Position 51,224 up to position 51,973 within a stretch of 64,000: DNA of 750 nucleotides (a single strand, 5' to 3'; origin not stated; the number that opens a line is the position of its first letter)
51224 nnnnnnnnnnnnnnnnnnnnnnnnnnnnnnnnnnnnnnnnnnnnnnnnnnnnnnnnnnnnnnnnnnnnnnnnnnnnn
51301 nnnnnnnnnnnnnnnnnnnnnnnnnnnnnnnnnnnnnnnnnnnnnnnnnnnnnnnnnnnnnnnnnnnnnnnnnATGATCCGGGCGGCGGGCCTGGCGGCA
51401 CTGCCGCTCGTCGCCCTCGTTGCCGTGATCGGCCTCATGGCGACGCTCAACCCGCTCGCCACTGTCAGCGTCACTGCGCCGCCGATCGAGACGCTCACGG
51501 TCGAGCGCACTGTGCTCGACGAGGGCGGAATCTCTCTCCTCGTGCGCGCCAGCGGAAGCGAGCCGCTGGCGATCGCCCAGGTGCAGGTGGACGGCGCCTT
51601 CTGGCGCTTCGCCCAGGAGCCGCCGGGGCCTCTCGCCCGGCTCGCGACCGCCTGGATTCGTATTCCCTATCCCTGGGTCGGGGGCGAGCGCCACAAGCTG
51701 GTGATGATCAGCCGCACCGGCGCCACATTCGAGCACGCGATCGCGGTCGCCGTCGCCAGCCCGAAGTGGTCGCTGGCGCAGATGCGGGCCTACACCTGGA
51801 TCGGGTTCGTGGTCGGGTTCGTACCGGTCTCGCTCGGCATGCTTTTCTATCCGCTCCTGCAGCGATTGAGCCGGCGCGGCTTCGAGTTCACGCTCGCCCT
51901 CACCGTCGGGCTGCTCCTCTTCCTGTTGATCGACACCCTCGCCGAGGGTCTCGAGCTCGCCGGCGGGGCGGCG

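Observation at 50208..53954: Tat-secreted multicopper oxidase translationally coupled to an N-terminally extended ZIP transporter, followed by MntH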

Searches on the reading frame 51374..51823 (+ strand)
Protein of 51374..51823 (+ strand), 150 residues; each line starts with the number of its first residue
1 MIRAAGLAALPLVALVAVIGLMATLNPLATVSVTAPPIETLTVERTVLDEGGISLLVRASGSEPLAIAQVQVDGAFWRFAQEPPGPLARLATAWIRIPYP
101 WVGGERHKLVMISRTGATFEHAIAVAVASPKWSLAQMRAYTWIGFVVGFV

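Call 24: search_protein_representatives(protein=window:51374-51823:+)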
Query: 150 residues. Proteins with E-value up to 0.001 (for the whole library): 611; up to 1e-10: 300; up to 1e-30: 18. The best 150 are listed.
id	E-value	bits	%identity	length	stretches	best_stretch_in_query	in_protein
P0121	2.8e-40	153.7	55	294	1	4-150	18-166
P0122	4.3e-40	153.1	51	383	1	3-149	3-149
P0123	5.9e-40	152.6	55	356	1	8-150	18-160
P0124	3.0e-39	150.4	53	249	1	9-149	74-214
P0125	8.7e-39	148.9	55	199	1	26-150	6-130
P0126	9.7e-39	148.7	52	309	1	7-149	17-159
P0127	3.2e-38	147.0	58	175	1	8-133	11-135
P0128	3.6e-38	146.9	51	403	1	5-149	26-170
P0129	3.6e-36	140.4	52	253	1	7-145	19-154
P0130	5.4e-36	139.8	51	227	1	9-150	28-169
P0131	3.0e-34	134.2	49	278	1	2-150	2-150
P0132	2.7e-33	131.1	47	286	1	10-150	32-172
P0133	1.4e-32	128.8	48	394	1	9-149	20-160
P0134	2.0e-32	128.2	43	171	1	9-150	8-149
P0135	5.0e-32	127.0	47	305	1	5-148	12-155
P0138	5.4e-31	123.6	40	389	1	9-149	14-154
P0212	3.9e-20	88.4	39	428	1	8-149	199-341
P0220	1.6e-19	86.4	36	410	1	11-148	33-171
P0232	1.1e-18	83.6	38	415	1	7-149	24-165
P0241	2.5e-18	82.5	36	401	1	5-149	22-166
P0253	1.8e-17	79.8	37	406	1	9-149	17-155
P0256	2.6e-17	79.2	36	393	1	8-149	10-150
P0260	3.6e-17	78.7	34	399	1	11-150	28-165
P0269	8.7e-17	77.5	36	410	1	7-149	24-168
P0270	9.5e-17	77.4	32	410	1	6-149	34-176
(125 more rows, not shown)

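Call 50: list_cluster_members(proteins=[P0270, P0260, P0269, P0256, P0253, P0241, P0232, P0220, P0212, P0138])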
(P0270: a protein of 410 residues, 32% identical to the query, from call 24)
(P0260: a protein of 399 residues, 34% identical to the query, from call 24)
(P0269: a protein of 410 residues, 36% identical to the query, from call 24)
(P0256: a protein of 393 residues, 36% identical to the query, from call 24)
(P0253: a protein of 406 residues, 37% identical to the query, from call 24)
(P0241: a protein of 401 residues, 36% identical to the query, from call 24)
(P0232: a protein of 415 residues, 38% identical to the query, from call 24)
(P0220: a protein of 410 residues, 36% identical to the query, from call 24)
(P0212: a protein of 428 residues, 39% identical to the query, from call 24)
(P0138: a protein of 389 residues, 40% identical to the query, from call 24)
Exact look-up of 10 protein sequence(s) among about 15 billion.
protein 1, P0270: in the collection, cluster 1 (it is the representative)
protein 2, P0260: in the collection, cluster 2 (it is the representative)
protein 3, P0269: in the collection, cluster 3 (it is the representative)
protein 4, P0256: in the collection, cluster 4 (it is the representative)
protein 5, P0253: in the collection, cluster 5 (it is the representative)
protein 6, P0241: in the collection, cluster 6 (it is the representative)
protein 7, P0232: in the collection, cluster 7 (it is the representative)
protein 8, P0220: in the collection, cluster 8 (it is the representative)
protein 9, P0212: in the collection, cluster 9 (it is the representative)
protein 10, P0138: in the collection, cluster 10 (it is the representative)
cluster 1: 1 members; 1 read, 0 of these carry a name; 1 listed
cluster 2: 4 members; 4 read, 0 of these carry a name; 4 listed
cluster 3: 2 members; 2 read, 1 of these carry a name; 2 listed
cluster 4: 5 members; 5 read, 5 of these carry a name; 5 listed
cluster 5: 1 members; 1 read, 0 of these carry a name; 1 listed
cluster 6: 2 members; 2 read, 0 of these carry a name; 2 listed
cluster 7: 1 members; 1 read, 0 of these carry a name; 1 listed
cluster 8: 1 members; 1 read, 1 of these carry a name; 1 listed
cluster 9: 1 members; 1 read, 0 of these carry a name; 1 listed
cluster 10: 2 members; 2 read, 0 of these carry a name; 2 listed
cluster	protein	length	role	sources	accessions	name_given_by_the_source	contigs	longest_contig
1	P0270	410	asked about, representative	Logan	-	-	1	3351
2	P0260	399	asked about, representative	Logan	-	-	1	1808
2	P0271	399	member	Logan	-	-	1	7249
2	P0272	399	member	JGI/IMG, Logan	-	-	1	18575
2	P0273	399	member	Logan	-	-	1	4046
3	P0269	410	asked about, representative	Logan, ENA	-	-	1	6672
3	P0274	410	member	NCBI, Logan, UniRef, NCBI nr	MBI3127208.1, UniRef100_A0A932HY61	MAG: metal transporter [Candidatus Tectomicrobia bacterium] | Metal transporter n=1 Tax=Tectimicrobiota bacterium TaxID=2528274 RepID=A0A932HY61_UNCTE | metal transporter [Candidatus Tectomicrobia bacterium]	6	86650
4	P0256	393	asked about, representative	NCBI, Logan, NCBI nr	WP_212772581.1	ZIP family metal transporter [Polycladomyces abyssicola]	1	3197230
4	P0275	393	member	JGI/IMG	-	ZIP family zinc transporter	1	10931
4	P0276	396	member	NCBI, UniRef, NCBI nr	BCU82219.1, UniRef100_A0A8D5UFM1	metal transporter [Polycladomyces abyssicola] | Metal transporter n=2 Tax=Polycladomyces abyssicola TaxID=1125966 RepID=A0A8D5UFM1_9BACL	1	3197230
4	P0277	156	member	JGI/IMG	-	zinc transporter, ZIP family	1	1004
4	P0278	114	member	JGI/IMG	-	ZIP family zinc transporter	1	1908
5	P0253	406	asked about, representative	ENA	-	-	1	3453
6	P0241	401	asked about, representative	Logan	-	-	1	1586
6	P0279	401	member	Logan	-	-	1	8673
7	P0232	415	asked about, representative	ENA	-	-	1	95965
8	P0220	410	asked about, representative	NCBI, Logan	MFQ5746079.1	MAG: ZIP family metal transporter [Gemmatimonadota bacterium]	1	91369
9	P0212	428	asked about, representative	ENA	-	-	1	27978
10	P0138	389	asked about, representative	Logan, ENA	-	-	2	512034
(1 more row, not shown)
